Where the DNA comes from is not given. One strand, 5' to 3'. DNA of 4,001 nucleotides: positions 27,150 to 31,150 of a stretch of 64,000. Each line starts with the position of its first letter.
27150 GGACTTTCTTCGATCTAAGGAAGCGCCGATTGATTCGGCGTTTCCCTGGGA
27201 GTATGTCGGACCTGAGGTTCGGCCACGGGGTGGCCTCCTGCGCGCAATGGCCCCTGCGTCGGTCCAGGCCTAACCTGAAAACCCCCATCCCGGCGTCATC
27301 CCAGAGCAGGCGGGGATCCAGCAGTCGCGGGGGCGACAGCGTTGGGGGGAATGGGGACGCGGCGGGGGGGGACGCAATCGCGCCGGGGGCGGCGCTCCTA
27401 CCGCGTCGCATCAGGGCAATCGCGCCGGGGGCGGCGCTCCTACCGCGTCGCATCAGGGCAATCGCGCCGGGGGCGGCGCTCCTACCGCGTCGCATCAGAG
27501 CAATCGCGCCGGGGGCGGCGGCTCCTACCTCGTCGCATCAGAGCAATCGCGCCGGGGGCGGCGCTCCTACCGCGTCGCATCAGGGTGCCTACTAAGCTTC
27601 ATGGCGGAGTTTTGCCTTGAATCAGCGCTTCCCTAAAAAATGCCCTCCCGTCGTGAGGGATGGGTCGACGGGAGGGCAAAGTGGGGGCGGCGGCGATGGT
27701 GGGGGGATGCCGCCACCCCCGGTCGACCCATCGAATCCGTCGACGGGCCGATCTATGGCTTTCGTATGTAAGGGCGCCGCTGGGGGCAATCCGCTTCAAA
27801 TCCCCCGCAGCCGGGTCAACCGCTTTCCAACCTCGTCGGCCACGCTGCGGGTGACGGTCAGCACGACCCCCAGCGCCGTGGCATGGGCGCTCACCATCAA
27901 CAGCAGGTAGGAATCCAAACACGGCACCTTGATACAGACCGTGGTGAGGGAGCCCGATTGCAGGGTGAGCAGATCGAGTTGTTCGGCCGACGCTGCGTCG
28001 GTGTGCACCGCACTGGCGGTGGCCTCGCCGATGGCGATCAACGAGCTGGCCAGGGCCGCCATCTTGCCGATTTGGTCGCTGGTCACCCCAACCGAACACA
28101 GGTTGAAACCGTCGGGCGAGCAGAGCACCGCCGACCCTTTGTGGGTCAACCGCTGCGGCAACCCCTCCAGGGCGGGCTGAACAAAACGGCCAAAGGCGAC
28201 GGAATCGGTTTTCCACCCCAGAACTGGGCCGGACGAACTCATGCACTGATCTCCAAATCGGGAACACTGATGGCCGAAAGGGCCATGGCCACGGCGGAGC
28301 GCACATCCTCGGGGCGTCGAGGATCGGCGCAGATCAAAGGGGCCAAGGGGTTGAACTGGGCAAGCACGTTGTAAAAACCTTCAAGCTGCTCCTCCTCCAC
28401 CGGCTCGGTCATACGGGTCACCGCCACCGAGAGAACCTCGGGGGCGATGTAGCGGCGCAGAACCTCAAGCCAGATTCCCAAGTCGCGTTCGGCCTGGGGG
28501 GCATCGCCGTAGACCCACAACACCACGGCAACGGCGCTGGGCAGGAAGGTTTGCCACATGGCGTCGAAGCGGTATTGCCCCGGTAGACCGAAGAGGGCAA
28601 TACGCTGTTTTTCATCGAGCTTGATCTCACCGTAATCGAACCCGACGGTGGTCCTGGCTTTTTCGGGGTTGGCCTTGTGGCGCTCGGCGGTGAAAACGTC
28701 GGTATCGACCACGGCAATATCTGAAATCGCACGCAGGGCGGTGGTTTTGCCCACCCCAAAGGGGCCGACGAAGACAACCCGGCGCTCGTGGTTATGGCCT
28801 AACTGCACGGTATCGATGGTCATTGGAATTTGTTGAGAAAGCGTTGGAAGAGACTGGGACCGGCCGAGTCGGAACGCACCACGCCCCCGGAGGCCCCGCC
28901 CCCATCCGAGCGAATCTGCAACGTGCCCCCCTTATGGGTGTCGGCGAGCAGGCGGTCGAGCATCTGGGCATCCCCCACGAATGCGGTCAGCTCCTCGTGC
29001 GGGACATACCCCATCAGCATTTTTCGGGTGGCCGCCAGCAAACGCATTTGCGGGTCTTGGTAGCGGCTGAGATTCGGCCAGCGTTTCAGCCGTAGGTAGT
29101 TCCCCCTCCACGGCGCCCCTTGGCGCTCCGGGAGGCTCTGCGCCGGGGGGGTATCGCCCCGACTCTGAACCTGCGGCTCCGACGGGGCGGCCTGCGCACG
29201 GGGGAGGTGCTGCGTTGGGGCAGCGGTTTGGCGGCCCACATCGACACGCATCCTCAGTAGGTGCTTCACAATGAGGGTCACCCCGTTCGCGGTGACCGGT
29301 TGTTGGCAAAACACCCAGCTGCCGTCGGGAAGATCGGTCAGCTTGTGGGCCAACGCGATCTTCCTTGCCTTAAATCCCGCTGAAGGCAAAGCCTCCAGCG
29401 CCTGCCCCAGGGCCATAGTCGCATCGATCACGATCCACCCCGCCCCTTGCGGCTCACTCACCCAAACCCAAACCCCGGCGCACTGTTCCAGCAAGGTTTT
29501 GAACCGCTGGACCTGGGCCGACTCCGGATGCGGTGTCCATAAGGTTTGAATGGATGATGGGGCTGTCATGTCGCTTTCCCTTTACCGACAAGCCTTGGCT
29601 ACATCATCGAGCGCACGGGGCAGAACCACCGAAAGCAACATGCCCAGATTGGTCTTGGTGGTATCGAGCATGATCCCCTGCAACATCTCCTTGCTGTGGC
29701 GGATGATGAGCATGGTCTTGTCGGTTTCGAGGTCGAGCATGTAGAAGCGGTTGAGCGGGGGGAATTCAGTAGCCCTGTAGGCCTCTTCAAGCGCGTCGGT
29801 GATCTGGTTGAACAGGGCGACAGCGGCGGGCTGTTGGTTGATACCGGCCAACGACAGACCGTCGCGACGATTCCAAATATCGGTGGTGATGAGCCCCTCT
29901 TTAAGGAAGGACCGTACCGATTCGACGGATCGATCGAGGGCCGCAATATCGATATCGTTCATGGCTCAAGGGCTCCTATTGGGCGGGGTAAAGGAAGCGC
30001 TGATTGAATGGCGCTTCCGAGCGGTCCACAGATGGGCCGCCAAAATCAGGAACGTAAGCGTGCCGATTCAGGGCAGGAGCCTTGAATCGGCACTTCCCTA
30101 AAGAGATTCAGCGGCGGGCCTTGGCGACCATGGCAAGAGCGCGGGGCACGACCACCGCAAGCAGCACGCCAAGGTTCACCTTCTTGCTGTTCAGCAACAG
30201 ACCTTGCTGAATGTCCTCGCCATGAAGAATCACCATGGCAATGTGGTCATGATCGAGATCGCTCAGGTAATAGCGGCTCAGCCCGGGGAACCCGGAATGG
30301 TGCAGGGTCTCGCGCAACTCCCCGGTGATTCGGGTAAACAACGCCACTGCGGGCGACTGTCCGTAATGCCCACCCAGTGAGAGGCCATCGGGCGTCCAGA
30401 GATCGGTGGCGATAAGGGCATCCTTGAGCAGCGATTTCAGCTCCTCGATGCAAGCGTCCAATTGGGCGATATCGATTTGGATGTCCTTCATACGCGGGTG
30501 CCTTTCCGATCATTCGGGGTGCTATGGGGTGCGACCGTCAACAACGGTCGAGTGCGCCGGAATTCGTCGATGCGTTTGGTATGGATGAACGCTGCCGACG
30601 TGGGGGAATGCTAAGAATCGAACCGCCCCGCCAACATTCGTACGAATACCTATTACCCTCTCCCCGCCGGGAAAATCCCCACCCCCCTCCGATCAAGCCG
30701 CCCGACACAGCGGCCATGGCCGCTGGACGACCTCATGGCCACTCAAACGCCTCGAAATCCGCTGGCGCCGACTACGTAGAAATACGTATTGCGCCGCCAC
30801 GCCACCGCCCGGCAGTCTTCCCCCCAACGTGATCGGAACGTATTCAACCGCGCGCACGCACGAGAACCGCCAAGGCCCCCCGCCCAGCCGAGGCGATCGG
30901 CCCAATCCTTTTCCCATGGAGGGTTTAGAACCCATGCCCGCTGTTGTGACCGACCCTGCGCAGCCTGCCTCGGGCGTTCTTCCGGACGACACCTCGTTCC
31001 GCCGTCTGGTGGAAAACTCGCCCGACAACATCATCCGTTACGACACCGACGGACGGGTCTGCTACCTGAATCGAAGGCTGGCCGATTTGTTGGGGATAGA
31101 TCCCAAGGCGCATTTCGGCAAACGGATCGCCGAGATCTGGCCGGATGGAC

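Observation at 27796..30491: MglA-like GTPase operon with three Roadblock-like proteins and an unknown 249-aa partner, divergent from a giant PAS kinase (conservon-like but differently built)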

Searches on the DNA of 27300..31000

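Call 108: search_rna_families(source=window, start=27300, end=31000, threshold=evalue, max_evalue=1)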
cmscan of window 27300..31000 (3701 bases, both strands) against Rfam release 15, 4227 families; matches with E-value up to 1: 0.
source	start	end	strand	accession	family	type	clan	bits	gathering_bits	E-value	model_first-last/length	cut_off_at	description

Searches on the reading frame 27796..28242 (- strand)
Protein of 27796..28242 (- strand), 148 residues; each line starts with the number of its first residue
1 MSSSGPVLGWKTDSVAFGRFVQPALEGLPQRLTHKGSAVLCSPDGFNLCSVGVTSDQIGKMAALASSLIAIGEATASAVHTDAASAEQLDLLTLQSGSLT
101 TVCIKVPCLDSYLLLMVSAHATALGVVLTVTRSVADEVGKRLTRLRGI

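Call 3: search_protein_families(library=pfam, proteins=[window:27796-28242:-], max_evalue=1)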
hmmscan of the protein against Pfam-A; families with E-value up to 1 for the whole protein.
window:27796-28242:- (148 aa): 1 family
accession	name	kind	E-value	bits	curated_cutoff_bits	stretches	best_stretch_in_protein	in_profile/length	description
PF03259.23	Robl_LC7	-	0.048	13.8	23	1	37-78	17-58/91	Roadblock/LC7 domain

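Call 4: search_protein_families(library=ncbifam, proteins=[window:27796-28242:-], max_evalue=1)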
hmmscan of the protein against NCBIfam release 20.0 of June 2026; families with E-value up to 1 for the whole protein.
window:27796-28242:- (148 aa): 1 family
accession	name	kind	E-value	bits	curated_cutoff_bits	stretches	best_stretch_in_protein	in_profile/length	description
NF004939.0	PRK06292.1-1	equivalog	0.0019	17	435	1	66-123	6-63/476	dihydrolipoyl dehydrogenase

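Call 11: search_solved_structures(query=window:27796-28242:-, max_evalue=10)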
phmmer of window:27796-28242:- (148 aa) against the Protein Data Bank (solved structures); distinct sequences matched with E-value up to 10: 1.
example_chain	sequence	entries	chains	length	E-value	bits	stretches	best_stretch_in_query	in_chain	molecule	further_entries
3kye_A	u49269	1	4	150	0.00017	24.7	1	25-86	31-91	Roadblock/LC7 domain, Robl_LC7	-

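Call 56: search_solved_structures(query=A5, max_evalue=1, show_alignments=1)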
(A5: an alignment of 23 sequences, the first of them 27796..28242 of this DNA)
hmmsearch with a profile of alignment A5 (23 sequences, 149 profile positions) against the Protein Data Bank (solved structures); distinct sequences matched with E-value up to 1: 7.
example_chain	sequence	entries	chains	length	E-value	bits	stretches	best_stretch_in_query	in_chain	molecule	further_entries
9jue_D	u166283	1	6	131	5e-08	36.1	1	29-147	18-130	Roadblock/LC7 domain protein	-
7f8m_A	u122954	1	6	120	5e-06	29.6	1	36-146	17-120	Robl_LC7 domain-containing protein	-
3kye_A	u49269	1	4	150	7.8e-06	29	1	30-81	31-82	Roadblock/LC7 domain, Robl_LC7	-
7f8f_A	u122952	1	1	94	0.00054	23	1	25-107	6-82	Robl_LC7 domain-containing protein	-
3leq_A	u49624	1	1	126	0.0013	21.8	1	30-146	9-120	uncharacterized protein cvnB5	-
9hef_A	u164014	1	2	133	0.035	17.1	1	30-103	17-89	Serine protease inhibitor Rv3364c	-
6i8v_A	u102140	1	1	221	0.83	12.7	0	47-113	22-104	Ktr system potassium uptake protein C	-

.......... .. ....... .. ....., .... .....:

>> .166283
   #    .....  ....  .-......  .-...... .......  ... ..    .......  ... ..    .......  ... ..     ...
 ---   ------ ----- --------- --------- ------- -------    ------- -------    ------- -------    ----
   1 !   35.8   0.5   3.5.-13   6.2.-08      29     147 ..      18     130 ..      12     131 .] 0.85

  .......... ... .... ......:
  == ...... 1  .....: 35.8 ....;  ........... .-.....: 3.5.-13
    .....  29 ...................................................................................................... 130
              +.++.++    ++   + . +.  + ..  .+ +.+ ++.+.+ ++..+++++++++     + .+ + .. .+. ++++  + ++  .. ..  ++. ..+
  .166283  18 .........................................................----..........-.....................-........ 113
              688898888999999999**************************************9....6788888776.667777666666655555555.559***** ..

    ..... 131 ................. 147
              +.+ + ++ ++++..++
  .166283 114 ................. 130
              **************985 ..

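Call 107: search_protein_families(library=padloc, proteins=[window:27796-28242:-], max_evalue=0.01)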
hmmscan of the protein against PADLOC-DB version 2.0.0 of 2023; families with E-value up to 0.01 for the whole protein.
window:27796-28242:- (148 aa): 0 families

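Call 112: search_protein_families(library=pfam, alignment_id=A5, max_evalue=1)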
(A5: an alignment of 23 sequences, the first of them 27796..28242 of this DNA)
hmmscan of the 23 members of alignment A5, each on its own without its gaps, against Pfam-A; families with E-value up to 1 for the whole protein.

A. member 1, window:27796-28242:- (148 aa): 1 family
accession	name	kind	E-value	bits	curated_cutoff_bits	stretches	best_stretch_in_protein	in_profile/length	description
PF03259.23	Robl_LC7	-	0.048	13.8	23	1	37-78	17-58/91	Roadblock/LC7 domain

B. families by the number of members that match (of 23 scanned): 8 families
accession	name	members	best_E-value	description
PF03259.23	Robl_LC7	19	6e-05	Roadblock/LC7 domain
PF13384.12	HTH_23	1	0.0068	Homeodomain-like domain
PF16818.11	SLM4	1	0.015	Protein SLM4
PF13518.12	HTH_28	1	0.091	Helix-turn-helix domain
PF13551.12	HTH_29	1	0.099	Winged helix-turn helix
PF12126.13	PML_CC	1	0.22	PML-like, coiled-coil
PF06724.16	DUF1206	1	0.24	Domain of Unknown Function (DUF1206)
PF08489.16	TiaS_FLD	1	0.26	TiaS FLD domain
